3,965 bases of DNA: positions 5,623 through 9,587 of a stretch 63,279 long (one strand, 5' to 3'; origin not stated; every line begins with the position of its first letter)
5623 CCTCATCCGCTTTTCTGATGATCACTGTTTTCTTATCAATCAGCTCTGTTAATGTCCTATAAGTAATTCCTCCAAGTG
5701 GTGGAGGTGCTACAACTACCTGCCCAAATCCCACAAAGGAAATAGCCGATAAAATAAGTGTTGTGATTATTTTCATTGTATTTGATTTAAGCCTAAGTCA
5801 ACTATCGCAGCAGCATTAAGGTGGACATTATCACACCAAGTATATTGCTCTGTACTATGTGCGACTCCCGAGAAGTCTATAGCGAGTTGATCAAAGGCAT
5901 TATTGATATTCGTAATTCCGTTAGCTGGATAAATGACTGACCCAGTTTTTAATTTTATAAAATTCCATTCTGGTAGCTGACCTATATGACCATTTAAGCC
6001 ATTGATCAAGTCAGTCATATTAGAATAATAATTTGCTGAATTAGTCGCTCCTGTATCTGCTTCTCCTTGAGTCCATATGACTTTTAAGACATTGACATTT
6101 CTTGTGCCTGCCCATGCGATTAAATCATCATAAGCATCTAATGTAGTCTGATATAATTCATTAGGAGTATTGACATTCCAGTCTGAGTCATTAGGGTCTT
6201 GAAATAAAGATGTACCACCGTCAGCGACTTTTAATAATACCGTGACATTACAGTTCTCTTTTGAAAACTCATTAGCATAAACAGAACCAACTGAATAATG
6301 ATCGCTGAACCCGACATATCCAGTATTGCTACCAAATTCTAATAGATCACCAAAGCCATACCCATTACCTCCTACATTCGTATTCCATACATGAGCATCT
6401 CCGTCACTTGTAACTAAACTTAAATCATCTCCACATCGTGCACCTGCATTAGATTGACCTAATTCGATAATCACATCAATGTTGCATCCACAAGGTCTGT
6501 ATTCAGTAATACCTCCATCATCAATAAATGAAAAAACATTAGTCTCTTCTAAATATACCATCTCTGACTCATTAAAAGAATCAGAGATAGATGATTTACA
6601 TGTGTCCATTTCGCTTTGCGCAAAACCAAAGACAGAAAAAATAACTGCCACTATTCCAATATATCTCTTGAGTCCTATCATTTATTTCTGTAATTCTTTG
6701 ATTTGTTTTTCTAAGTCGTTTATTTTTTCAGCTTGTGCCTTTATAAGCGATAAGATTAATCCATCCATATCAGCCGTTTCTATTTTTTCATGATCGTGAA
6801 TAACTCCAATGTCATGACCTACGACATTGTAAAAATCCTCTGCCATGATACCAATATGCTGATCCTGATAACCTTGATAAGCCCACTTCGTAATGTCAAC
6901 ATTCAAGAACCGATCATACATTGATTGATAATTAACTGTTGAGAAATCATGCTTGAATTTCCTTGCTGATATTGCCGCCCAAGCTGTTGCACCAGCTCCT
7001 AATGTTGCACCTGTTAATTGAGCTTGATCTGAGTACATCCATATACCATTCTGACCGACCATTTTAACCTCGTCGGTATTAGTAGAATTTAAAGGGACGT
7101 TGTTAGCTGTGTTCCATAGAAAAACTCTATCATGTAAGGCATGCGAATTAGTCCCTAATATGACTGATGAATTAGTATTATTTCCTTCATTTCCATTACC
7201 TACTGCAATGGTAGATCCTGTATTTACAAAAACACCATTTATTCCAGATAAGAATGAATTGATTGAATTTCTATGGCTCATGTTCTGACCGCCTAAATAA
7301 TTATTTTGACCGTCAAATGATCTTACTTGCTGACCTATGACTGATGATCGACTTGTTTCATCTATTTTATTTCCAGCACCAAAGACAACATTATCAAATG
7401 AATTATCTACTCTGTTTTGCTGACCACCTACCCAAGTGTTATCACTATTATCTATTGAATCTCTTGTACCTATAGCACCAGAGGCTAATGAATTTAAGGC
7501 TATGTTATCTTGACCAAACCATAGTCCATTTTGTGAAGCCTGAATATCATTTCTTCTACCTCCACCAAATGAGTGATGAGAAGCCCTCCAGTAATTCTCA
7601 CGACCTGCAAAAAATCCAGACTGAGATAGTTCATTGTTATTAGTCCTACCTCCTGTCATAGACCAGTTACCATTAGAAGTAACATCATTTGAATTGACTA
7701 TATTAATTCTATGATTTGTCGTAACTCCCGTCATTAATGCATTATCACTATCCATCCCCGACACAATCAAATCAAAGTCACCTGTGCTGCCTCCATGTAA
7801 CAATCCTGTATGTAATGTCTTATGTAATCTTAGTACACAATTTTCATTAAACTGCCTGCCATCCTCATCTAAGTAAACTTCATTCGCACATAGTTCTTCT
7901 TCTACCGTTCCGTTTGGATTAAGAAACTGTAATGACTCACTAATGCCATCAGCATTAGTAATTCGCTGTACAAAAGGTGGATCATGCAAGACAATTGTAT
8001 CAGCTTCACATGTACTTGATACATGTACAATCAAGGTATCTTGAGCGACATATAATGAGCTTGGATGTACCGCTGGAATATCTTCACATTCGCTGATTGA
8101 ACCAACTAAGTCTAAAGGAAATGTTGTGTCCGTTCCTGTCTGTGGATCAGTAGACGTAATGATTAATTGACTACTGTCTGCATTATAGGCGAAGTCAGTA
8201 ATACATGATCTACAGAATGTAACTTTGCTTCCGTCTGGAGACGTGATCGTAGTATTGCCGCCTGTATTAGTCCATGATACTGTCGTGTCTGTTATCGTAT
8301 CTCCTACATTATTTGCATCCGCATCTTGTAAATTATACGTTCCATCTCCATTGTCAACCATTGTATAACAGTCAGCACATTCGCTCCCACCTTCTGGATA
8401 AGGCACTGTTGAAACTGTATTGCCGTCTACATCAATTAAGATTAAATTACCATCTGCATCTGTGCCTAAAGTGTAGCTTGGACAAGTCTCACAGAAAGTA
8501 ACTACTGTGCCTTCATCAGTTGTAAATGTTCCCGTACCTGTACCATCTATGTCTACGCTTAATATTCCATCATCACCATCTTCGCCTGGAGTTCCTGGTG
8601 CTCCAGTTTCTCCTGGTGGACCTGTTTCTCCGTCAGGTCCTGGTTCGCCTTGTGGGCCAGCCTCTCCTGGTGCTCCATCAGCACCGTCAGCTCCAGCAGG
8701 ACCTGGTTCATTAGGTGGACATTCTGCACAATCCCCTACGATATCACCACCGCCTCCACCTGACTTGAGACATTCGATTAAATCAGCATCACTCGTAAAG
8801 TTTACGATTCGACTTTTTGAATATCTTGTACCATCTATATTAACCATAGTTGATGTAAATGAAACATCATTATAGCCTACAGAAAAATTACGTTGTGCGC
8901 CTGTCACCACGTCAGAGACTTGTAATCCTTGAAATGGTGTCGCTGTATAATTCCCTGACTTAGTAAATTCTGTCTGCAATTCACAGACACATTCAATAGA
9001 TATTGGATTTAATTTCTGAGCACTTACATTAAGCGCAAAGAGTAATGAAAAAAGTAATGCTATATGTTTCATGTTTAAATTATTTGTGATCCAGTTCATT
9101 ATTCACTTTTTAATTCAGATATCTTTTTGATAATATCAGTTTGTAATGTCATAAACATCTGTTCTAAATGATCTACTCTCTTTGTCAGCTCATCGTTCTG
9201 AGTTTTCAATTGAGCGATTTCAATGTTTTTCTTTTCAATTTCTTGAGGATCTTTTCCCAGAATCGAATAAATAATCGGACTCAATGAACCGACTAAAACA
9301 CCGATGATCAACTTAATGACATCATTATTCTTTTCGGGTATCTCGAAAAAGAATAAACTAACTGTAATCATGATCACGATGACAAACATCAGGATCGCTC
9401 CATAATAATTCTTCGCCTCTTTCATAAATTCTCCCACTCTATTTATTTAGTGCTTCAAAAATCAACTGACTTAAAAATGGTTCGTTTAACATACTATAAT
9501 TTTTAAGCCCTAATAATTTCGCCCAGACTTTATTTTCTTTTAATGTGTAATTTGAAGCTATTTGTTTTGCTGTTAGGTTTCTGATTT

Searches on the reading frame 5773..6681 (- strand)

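Call 85: search_protein_families(library=pfam, proteins=[window:5773-6681:-], max_evalue=0.01)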
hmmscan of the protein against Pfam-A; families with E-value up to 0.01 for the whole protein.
window:5773-6681:- (302 aa): 1 family
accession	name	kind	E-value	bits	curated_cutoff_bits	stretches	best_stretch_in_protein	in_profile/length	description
PF03629.24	SASA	-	2e-12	47.7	24.8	1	127-298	62-218/226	Carbohydrate esterase, sialic acid-specific acetylesterase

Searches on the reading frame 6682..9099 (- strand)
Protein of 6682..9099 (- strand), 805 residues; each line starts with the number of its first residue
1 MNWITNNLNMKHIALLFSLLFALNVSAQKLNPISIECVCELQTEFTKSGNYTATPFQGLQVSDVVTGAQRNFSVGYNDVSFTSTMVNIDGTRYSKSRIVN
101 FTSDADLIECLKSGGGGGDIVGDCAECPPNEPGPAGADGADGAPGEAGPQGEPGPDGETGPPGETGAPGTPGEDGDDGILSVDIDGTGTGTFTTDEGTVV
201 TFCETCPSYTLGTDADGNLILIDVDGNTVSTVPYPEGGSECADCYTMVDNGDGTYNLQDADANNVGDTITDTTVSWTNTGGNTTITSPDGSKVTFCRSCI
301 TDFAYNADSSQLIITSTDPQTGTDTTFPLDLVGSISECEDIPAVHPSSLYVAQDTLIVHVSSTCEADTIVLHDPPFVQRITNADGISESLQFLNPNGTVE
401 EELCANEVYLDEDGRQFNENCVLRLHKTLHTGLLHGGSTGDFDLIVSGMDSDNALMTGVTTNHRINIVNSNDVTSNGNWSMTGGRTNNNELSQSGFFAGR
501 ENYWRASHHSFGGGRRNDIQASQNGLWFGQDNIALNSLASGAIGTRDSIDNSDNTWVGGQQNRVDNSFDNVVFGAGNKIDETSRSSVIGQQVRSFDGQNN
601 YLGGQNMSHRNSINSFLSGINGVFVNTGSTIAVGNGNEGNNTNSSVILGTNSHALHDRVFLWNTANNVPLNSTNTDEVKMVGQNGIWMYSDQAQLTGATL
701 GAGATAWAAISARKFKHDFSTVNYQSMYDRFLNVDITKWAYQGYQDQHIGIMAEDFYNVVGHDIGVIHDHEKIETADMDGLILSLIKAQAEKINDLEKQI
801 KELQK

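Call 9: search_protein_families(library=phrogs, proteins=[window:6682-9099:-], max_evalue=0.001)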
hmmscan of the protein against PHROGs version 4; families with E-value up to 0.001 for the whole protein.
window:6682-9099:- (805 aa): 9 families
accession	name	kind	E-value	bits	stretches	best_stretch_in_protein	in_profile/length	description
phrog_5073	-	tail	3e-11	44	1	132-189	284-337/519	tail fiber protein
phrog_8745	-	tail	2.2e-09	36.2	1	66-287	1339-1557/1803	tail fiber protein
phrog_6320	-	tail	2.5e-09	37.5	1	133-263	161-262/745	tail fiber protein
phrog_366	-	tail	3.5e-06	27.7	1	130-195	336-394/474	tail fiber protein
phrog_1806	-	tail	1.7e-05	25.3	1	133-183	121-171/276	collagen like minor tail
phrog_26654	-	unknown function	2.9e-05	24.6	1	113-178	65-136/360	-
phrog_1786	-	head and packaging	0.00013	21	1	564-802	999-1245/1246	minor head protein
phrog_22681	-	DNA, RNA and nucleotide metabolism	0.00043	21.2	1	133-178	102-147/157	DNA polymerase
phrog_18350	-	tail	0.00079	20.2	0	130-209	144-219/253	tail fiber protein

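Call 85: search_protein_families(library=pfam, proteins=[window:6682-9099:-], max_evalue=0.01)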
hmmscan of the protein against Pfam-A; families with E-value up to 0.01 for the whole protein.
window:6682-9099:- (805 aa): 2 families
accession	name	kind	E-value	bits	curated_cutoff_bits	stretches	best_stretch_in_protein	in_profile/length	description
PF01391.23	Collagen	-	1.4e-09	38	27.2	1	129-178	6-55/60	Collagen triple helix repeat (20 copies)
PF13884.11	Peptidase_S74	-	0.006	17.3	22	0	711-759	1-52/58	Chaperone of endosialidase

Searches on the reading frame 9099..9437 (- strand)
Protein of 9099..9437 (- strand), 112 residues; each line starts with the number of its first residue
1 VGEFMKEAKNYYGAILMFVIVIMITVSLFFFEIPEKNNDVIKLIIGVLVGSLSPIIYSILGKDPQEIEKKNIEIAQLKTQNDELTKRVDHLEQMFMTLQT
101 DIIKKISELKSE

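Call 87: search_protein_families(library=phrogs, proteins=[window:9099-9437:-], max_evalue=0.001)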
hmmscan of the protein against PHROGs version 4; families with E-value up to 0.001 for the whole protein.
window:9099-9437:- (112 aa): 1 family
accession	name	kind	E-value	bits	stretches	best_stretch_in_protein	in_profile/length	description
phrog_9990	-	unknown function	1e-06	29.6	1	14-71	11-68/72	-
